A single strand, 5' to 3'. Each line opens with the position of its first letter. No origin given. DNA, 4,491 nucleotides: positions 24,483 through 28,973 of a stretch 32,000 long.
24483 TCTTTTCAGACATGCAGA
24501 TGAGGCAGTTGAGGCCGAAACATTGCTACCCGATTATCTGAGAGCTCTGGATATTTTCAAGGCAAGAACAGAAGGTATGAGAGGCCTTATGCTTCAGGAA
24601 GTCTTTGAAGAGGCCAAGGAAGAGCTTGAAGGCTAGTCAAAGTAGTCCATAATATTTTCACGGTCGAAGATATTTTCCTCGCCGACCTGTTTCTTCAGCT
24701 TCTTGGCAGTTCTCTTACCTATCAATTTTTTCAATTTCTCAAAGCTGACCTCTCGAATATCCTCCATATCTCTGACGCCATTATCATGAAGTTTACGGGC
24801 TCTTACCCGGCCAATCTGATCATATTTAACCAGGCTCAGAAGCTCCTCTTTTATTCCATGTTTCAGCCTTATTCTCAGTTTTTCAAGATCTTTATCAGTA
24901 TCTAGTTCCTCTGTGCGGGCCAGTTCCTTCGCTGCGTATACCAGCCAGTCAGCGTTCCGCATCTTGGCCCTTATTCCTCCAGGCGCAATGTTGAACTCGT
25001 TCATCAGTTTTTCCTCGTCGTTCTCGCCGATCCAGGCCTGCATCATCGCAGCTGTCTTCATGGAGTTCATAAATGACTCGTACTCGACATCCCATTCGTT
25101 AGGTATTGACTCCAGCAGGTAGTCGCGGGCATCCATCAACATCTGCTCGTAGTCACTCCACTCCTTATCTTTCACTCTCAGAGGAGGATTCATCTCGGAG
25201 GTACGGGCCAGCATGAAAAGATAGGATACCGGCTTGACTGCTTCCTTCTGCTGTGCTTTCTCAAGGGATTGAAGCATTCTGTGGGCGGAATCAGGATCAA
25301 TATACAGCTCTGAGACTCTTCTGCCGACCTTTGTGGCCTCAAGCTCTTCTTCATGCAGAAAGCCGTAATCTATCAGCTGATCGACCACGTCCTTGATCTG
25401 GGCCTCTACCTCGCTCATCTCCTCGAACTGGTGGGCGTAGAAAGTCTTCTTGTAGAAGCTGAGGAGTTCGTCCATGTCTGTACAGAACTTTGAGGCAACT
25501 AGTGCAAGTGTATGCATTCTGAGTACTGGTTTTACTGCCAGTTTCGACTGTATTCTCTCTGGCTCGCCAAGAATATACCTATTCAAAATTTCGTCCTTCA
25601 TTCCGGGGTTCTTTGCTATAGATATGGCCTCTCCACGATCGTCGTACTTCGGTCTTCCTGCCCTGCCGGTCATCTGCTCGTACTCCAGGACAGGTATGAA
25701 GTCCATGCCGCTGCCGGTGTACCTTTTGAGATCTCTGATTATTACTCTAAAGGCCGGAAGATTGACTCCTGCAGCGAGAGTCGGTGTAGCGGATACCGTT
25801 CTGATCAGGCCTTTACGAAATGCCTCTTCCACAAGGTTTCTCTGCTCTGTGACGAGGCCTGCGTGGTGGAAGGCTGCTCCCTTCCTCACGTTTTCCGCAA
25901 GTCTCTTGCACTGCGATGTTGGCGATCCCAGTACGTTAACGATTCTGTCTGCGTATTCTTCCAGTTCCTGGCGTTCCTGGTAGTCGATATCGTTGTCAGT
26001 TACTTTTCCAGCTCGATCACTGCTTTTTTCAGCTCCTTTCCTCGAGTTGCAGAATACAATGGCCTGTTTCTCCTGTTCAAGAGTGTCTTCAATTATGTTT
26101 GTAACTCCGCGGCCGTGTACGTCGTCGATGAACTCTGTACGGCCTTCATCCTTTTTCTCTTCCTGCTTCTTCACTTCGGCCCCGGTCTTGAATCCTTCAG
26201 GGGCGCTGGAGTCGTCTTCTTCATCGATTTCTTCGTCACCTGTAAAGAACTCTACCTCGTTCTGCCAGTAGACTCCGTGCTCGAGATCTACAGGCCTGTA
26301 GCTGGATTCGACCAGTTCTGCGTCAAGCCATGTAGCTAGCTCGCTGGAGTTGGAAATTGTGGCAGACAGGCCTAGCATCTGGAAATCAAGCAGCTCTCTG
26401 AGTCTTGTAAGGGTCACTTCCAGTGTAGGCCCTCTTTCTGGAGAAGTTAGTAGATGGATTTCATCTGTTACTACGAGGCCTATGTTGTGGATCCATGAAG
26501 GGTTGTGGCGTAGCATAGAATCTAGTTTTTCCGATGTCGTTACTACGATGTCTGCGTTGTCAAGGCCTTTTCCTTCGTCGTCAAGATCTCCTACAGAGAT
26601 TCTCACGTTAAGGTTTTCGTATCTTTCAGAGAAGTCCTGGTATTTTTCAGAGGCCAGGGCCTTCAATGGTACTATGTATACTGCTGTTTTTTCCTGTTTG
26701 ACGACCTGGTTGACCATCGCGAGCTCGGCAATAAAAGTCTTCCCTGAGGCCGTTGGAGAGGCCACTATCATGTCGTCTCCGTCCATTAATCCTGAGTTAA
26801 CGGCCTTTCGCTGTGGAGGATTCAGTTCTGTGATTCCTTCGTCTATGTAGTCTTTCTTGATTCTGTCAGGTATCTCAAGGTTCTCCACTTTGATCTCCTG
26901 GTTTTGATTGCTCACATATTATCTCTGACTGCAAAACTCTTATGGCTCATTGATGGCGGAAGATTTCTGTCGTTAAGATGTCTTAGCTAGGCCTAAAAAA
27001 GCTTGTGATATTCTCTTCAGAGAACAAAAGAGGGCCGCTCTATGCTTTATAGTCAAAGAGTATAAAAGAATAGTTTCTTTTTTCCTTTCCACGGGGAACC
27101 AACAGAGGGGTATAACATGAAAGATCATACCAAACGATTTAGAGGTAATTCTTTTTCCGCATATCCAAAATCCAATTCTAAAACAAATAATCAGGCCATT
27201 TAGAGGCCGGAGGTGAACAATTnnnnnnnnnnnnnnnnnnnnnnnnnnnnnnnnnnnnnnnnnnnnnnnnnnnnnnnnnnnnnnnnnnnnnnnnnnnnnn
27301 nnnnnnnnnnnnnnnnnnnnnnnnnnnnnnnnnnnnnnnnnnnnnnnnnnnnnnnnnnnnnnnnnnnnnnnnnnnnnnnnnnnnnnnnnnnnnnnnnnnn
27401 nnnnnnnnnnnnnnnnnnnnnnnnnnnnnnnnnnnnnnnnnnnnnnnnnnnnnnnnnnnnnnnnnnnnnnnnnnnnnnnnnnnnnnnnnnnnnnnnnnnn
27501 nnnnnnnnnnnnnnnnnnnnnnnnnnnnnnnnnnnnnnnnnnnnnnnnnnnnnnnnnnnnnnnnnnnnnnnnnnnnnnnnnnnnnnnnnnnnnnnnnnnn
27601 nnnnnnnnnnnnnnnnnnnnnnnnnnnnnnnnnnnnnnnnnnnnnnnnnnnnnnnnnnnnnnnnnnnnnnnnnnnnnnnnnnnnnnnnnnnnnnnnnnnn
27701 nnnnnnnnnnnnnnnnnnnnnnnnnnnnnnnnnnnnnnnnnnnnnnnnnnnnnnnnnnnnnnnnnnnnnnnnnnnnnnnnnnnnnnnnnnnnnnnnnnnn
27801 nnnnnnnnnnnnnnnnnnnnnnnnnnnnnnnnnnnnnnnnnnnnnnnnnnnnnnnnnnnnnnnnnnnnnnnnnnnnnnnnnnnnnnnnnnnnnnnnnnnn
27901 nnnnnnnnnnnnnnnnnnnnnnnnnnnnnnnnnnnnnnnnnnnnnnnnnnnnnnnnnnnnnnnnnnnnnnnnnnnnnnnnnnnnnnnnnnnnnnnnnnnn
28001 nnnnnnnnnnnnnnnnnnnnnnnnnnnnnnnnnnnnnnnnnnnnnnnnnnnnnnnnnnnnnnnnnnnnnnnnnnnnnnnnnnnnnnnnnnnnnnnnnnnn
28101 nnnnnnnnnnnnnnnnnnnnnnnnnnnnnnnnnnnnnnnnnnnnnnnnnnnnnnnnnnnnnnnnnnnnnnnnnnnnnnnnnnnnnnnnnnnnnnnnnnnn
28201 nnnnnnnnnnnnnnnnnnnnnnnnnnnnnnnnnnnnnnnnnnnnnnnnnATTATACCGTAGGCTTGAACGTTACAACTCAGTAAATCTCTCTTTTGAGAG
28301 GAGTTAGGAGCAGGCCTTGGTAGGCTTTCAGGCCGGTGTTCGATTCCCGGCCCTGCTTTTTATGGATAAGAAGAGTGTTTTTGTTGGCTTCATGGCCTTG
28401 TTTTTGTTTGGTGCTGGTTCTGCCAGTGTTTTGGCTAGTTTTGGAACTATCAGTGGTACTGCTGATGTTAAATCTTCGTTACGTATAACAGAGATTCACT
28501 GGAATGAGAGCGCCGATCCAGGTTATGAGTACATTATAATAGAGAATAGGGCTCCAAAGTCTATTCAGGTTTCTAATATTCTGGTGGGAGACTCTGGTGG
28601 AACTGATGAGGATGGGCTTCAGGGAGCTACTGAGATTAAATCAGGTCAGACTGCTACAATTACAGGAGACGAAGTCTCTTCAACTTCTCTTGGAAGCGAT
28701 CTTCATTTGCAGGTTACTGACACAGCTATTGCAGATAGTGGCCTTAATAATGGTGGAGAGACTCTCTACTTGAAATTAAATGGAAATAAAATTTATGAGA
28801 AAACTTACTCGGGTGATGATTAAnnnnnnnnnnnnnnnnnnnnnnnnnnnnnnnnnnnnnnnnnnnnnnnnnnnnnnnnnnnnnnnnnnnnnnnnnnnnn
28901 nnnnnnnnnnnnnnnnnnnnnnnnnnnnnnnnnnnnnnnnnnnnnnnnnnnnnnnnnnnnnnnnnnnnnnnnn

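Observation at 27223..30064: Three-gene secreted/surface module: shared post-signal motif, LTD subunit and a stalked, anchored glycoprotein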

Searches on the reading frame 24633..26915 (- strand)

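Call 7: search_protein_families(library=pfam, proteins=[window:24633-26915:-], max_evalue=1)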
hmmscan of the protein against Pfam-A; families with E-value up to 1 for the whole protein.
window:24633-26915:- (760 aa): 11 families
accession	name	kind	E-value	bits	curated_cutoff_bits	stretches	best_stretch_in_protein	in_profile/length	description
PF00270.35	DEAD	-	5.6e-33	114.5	26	1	32-189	1-162/167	DEAD/DEAH box helicase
PF21280.2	Helicase_dom4_arc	-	4.1e-29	101.4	27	1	564-687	2-125/125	Archaeal helicase, domain 4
PF04851.21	ResIII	-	6.2e-13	49.4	22.5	1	30-188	3-163/164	Type III restriction enzyme, res subunit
PF00271.37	Helicase_C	-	6.5e-10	39.7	23.5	1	337-422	32-109/110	Helicase conserved C-terminal domain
PF14520.12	HHH_5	-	2.6e-06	28.3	27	1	699-743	8-54/57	Helix-hairpin-helix domain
PF22527.2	DEXQc_Suv3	-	4.1e-06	26.8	27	1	52-164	19-113/154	DEXQ-box helicase domain of Suv3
PF21999.2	IMS_HHH_1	-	0.00014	22.6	27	1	701-740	6-45/53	DNA polymerase-iota, thumb domain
PF10391.15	DNA_pol_lambd_f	-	0.00088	19.5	29.8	1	701-729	9-37/51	Fingers domain of DNA polymerase lambda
PF20470.4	HTH_61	-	0.018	15.9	24.3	1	451-521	22-92/92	Helix-turn-helix domain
PF25453.1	DUF7898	-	0.029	15.2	27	1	691-748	2-59/80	Domain of unknown function (DUF7898)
PF03796.21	DnaB_C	-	0.07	12.9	27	1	39-94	12-66/255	DnaB-like helicase C terminal domain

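Call 8: search_protein_families(library=ncbifam, proteins=[window:24633-26915:-], max_evalue=1)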
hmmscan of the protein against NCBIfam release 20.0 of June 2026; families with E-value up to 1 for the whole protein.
window:24633-26915:- (760 aa): 35 families (the best 25 are shown)
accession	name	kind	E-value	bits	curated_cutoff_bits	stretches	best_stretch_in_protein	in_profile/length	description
NF002654.0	PRK02362.1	equivalog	3.2e-232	772.9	887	2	259-748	220-707/739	ATP-dependent DNA helicase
NF001308.0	PRK00254.1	equivalog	6.7e-190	632.9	1216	2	272-747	228-701/720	ATP-dependent DNA helicase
NF040935.1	helicase_Hel308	equivalog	2.6e-158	528.3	1200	2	270-743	235-698/704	ATP-dependent DNA helicase Hel308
NF002251.0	PRK01172.1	equivalog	1.3e-148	496.2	891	2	271-734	225-653/674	ATP-dependent DNA helicase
TIGR04121.1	DEXH_lig_assoc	equivalog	6e-30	103.6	850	2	35-200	18-197/804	ligase-associated DNA damage response DEXH box helicase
NF010338.0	PRK13767.1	equivalog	4.6e-25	88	849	2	19-209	22-240/877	ATP-dependent helicase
NF007284.0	PRK09751.1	equivalog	1e-16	59.5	1496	1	81-393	106-398/1538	ATP-dependent helicase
TIGR03817.1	DECH_helic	hypoth_equivalog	5.3e-15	54.7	874.1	2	17-309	23-299/742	helicase/secretion neighborhood putative DEAH-box helicase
TIGR00614.1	recQ_fam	subfamily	9.5e-08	31.2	219.8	1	346-423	252-321/470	RecQ family ATP-dependent DNA helicase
NF008279.0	PRK11057.1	equivalog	5.7e-07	28.3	1015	1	336-422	253-330/608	ATP-dependent DNA helicase RecQ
NF041063.1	DpdF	equivalog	1.7e-06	27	550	1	33-101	143-212/813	protein DpdF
NF010337.0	PRK13766.1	equivalog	2e-06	26.2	610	1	35-154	21-142/781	Hef nuclease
NF008165.0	PRK10917.1-3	equivalog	5.5e-06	25.1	711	1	57-154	296-396/692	ATP-dependent DNA helicase RecG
NF053631.1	RNA_helic_CshA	equivalog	8.1e-06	25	646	1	11-152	2-149/434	degradosome RNA helicase CshA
TIGR00580.2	mfd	equivalog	2.4e-05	22.9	800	1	58-152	466-563/907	transcription-repair coupling factor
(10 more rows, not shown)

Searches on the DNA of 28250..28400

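Call 39: search_rna_families(source=window, start=28250, end=28400, threshold=evalue, max_evalue=10, show_alignments=3)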
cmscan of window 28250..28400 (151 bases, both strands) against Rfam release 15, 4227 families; matches with E-value up to 10: 0.
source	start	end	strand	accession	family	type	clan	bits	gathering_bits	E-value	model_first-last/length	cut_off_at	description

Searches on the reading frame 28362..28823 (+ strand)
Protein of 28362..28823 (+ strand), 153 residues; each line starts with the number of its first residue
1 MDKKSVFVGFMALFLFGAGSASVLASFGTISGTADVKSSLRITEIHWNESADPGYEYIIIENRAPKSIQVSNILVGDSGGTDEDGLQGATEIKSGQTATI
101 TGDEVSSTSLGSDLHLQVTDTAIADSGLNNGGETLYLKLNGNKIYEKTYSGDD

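Call 7: search_protein_families(library=pfam, proteins=[window:28362-28823:+], max_evalue=1)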
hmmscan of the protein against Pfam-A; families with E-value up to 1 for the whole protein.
window:28362-28823:+ (153 aa): 1 family
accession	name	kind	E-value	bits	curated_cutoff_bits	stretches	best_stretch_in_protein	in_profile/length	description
PF00932.25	LTD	-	1.4e-07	32.3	34.3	1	36-149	4-107/109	Lamin Tail Domain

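Call 8: search_protein_families(library=ncbifam, proteins=[window:28362-28823:+], max_evalue=1)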
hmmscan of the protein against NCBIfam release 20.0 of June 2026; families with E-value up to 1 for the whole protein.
window:28362-28823:+ (153 aa): 0 families

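Call 15: search_solved_structures(query=window:28362-28823:+, max_evalue=10, show_alignments=1)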
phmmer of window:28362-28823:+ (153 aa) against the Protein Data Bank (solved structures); distinct sequences matched with E-value up to 10: 3.
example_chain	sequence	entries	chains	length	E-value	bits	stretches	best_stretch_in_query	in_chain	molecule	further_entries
31lc_A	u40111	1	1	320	0.94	12.8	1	32-110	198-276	Thioredoxin reductase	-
7q03_A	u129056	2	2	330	1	12.7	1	15-99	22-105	Ketol-acid reductoisomerase from Methanothermococcus thermolithotrophicus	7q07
9hiv_A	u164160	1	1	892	1.1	12.7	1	46-107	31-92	Outer membrane protein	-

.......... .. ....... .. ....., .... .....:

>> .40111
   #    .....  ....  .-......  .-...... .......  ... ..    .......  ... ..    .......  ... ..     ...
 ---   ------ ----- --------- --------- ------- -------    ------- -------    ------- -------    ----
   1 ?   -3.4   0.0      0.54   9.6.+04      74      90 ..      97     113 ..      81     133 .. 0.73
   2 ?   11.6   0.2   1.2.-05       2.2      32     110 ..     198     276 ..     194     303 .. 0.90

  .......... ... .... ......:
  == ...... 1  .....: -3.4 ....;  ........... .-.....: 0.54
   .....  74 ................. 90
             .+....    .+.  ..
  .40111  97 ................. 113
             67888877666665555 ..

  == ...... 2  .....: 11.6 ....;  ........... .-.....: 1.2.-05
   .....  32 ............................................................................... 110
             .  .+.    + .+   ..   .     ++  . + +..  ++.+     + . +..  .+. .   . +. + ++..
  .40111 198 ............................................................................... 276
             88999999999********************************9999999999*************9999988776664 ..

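Call 44: find_homologous_proteins(query=window:28362-28823:+, max_evalue=0.01)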
Query window:28362-28823:+ (153 aa): 1 proteins with E <= 0.01 among 55 candidates.
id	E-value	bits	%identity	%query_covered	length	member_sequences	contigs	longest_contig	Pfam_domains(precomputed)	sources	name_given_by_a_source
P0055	1.6e-91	322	100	100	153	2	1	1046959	PF00932.26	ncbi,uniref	ncbi:hypothetical protein [Candidatus Nanohalovita haloferacivicina]|uniref:hypothetical protein n=1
